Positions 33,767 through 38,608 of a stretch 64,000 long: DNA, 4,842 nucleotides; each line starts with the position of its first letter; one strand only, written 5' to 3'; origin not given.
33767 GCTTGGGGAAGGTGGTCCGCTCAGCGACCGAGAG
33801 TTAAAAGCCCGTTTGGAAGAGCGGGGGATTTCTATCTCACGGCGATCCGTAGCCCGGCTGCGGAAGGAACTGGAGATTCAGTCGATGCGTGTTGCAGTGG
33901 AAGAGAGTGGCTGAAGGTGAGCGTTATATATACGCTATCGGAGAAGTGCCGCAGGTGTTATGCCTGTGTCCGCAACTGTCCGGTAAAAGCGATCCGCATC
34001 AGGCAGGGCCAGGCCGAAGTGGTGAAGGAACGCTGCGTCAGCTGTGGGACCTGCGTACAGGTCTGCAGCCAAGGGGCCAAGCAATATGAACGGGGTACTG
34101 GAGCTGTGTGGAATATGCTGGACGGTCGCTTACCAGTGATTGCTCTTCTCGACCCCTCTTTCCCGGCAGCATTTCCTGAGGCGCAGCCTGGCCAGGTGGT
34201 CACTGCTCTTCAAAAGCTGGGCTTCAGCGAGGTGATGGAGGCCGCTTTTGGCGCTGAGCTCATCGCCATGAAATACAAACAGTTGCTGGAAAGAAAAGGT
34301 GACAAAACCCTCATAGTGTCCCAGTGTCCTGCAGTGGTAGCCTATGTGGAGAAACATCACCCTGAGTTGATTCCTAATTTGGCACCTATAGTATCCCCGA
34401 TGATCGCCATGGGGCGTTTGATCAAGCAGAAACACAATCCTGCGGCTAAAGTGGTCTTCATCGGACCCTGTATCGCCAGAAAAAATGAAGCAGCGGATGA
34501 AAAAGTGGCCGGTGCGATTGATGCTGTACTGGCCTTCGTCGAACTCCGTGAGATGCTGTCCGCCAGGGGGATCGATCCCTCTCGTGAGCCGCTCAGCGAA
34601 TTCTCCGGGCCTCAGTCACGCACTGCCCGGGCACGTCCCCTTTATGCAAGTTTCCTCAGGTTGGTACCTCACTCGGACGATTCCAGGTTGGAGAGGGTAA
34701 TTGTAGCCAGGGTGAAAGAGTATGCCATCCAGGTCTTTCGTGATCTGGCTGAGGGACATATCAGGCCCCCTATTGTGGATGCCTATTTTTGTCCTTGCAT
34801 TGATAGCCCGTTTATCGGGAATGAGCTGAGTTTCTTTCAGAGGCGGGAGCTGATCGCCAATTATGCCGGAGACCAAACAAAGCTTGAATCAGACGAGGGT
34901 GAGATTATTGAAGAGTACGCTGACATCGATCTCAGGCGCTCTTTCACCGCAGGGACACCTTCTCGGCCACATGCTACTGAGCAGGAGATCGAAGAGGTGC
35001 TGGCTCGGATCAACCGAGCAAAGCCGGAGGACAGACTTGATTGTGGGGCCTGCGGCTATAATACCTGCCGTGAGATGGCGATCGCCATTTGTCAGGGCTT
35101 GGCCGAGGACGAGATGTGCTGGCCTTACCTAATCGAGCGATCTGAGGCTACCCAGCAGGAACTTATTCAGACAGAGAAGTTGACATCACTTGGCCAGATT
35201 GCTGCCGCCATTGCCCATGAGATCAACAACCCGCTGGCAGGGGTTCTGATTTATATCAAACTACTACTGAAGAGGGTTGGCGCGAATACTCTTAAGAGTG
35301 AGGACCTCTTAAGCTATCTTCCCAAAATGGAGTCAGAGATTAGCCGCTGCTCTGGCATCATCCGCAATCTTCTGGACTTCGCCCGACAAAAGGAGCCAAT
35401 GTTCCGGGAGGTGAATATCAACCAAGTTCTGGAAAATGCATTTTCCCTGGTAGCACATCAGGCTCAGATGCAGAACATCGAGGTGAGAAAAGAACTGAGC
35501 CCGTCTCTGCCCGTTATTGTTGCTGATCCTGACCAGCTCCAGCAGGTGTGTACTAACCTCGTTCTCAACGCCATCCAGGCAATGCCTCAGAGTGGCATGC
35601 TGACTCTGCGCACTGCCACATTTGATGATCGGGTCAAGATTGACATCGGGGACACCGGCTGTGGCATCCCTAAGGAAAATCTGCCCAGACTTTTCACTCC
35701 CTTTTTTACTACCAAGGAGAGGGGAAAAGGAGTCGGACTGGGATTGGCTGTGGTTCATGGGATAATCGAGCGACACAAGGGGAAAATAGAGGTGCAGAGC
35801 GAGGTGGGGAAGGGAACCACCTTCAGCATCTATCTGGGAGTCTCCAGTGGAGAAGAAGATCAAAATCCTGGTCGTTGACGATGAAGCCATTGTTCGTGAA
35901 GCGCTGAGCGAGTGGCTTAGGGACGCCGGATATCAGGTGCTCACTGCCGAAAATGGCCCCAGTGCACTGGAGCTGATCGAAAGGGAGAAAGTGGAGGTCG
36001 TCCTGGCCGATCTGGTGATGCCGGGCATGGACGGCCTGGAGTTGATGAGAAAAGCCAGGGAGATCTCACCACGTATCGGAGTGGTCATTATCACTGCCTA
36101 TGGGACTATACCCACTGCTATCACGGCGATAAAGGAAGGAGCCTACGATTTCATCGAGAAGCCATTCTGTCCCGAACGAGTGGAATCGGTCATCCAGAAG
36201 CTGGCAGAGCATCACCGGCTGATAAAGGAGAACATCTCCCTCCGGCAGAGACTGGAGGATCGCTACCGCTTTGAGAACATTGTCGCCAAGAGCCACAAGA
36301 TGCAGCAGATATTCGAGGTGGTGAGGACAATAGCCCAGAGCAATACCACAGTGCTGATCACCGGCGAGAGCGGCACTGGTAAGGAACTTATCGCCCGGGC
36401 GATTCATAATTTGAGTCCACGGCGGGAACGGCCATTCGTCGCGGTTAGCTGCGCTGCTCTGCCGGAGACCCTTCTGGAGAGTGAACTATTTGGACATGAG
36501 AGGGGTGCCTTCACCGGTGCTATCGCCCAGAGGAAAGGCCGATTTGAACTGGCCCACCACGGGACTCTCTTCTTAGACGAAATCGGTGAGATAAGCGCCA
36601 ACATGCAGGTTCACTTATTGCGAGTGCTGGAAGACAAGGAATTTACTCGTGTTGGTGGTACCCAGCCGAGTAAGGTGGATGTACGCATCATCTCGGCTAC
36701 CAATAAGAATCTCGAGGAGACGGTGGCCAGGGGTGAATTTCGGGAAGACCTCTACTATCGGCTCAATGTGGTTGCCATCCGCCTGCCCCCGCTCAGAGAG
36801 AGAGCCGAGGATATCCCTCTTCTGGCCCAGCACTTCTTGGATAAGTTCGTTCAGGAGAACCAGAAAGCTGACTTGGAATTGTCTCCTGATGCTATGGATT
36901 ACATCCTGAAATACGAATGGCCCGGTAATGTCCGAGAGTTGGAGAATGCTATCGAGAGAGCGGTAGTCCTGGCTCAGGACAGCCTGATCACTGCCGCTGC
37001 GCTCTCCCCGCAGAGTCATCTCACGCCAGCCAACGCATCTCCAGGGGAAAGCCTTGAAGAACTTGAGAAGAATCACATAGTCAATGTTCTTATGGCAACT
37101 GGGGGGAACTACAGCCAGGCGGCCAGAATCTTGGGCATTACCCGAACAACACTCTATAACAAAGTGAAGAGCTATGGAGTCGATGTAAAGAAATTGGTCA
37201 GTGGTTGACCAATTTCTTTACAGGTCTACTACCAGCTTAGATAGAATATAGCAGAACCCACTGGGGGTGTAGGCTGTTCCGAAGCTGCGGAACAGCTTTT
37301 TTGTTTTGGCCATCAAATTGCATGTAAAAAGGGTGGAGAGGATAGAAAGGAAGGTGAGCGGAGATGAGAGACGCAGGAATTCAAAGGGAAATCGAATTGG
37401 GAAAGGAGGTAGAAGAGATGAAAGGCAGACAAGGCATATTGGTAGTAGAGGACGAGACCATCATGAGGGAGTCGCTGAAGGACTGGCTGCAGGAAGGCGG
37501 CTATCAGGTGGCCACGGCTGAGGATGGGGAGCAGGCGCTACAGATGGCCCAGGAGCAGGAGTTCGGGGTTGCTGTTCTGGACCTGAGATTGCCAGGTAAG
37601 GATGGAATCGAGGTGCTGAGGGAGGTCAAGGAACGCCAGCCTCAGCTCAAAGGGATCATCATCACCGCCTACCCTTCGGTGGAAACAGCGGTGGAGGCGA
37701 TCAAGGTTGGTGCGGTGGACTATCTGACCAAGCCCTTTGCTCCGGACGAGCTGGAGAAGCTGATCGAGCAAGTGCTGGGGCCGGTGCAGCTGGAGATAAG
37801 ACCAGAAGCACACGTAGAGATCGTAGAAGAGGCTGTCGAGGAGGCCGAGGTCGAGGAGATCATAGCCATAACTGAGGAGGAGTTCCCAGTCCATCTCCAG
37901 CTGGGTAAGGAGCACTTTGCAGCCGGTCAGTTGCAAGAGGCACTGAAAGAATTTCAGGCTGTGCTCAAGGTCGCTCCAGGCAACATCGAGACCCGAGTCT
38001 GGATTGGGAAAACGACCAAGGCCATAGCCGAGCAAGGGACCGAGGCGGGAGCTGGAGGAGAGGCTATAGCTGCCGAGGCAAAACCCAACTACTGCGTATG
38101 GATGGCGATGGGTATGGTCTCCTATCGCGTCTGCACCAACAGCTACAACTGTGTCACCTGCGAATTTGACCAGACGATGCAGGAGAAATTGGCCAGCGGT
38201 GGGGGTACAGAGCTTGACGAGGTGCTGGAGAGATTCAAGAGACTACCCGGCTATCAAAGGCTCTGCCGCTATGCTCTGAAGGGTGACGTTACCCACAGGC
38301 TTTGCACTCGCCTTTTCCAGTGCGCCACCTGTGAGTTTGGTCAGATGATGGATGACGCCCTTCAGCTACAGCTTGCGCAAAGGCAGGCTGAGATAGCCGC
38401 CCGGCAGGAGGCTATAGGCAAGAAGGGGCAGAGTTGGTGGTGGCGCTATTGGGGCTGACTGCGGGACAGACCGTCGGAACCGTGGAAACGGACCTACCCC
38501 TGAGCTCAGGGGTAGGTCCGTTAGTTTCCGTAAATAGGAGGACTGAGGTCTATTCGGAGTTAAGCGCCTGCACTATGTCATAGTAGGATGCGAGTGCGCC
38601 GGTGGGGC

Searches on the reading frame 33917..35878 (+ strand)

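Call 23: search_protein_families(library=pfam, proteins=[window:33917-35878:+])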
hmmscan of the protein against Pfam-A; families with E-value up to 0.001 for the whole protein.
window:33917-35878:+ (653 aa): 12 families
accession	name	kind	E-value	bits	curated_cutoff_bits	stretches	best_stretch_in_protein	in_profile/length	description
PF02906.19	Fe_hyd_lg_C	-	3.5e-47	161.6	22.1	1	74-293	3-238/245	Iron only hydrogenase large subunit, C-terminal domain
PF02518.31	HATPase_c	-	5.1e-29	101.4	26.4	1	537-640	2-107/111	Histidine kinase-, DNA gyrase B-, and HSP90-like ATPase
PF00512.31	HisKA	-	3.5e-14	53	26.9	1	425-492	2-64/66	His Kinase A (phospho-acceptor) domain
PF00037.32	Fer4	-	1.2e-08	34.8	21.1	2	8-27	5-24/24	4Fe-4S binding domain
PF13237.11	Fer4_10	-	7.7e-08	32.6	25.5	1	7-50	5-52/53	4Fe-4S dicluster domain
PF04060.18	FeS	-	8.4e-08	32.3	23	1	374-402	4-32/33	Putative Fe-S cluster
PF12838.12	Fer4_7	-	3e-07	31.2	27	1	10-54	1-52/52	4Fe-4S dicluster domain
PF13187.11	Fer4_9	-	7.8e-07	29.5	27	1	10-54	1-51/52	4Fe-4S dicluster domain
PF12797.12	Fer4_2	-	7.3e-06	26.1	24.5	0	35-51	5-21/22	4Fe-4S binding domain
PF12837.12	Fer4_6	-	3.5e-05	24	25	0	8-26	6-24/24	4Fe-4S binding domain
PF14697.11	Fer4_21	-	5.4e-05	23.7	35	1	9-50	6-51/59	4Fe-4S dicluster domain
PF25160.1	LdpA_Fe-S-bd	-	0.00022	21.4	27.6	1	16-52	8-40/49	LdpA Fe-S cluster-binding domain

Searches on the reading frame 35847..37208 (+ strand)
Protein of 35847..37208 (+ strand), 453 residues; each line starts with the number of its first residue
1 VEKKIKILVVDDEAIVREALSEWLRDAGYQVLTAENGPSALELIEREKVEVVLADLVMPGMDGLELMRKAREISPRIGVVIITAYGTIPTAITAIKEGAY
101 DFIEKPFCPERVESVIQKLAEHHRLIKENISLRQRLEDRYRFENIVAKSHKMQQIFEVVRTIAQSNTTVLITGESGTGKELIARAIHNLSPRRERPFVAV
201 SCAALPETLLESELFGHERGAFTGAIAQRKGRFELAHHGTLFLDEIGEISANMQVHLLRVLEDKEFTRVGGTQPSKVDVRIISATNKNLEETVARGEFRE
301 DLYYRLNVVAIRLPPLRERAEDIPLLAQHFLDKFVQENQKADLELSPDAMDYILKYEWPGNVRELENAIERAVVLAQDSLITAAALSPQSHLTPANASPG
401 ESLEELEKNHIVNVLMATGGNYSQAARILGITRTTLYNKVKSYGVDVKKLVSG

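Call 24: search_protein_families(library=pfam, proteins=[window:35847-37208:+])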
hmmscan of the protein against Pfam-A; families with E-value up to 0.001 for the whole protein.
window:35847-37208:+ (453 aa): 12 families
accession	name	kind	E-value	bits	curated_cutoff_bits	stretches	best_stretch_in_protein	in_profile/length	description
PF00158.32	Sigma54_activat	-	7e-75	250.8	20.2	1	145-311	1-167/168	Sigma-54 interaction domain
PF00072.30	Response_reg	-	1.2e-30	106.4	30.2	1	7-116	1-110/111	Response regulator receiver domain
PF25601.1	AAA_lid_14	-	2.3e-27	95.1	27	1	317-391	1-75/87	AAA+ ATPase lid domain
PF14532.12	Sigma54_activ_2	-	2.3e-25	89.9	25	1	146-316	1-138/138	Sigma-54 interaction domain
PF02954.25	HTH_8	-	1.8e-14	53.6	22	1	402-443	1-42/42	Bacterial regulatory protein, Fis family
PF07728.20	AAA_5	-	2e-08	34.8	22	1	169-288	2-124/139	AAA domain (dynein-related subfamily)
PF01078.27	Mg_chelatase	-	2.7e-08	33.9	20.3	1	224-268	93-139/207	Magnesium chelatase, subunit ChlI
PF07724.20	AAA_2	-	6.4e-06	26.7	27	1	167-294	4-132/166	AAA domain (Cdc48 subfamily)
PF00004.35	AAA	-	1.4e-05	25.9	21.2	1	169-298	1-123/131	ATPase family associated with various cellular activities (AAA)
PF13518.12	HTH_28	-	0.00029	21.3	25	0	415-441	8-34/52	Helix-turn-helix domain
PF13191.12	AAA_16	-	0.00056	20.9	32.6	0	149-247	6-103/167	AAA ATPase domain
PF20720.3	nSTAND3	-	0.00058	20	27.2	0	154-186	5-37/155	Novel STAND NTPase 3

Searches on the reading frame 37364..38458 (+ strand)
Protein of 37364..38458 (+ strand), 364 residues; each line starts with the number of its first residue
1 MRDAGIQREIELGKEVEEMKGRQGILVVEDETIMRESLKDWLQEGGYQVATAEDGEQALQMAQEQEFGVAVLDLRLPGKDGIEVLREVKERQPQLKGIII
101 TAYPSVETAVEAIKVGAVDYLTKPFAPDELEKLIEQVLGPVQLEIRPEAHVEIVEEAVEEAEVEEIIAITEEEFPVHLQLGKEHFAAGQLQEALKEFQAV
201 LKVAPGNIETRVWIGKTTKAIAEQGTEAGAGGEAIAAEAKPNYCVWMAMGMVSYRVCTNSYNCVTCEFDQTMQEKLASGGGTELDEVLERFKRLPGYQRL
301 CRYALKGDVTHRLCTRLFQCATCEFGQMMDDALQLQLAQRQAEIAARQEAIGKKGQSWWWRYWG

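Call 24: search_protein_families(library=pfam, proteins=[window:37364-38458:+])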
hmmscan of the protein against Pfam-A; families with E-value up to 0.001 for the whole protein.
window:37364-38458:+ (364 aa): 3 families
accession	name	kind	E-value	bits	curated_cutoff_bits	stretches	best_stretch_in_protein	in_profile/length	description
PF00072.30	Response_reg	-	6.4e-33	113.7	30.2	1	25-134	1-110/111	Response regulator receiver domain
PF07719.23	TPR_2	-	3.2e-05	24.2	27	1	176-207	3-34/34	Tetratricopeptide repeat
PF13428.12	TPR_14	-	0.00049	21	23.5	0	176-212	3-39/44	Tetratricopeptide repeat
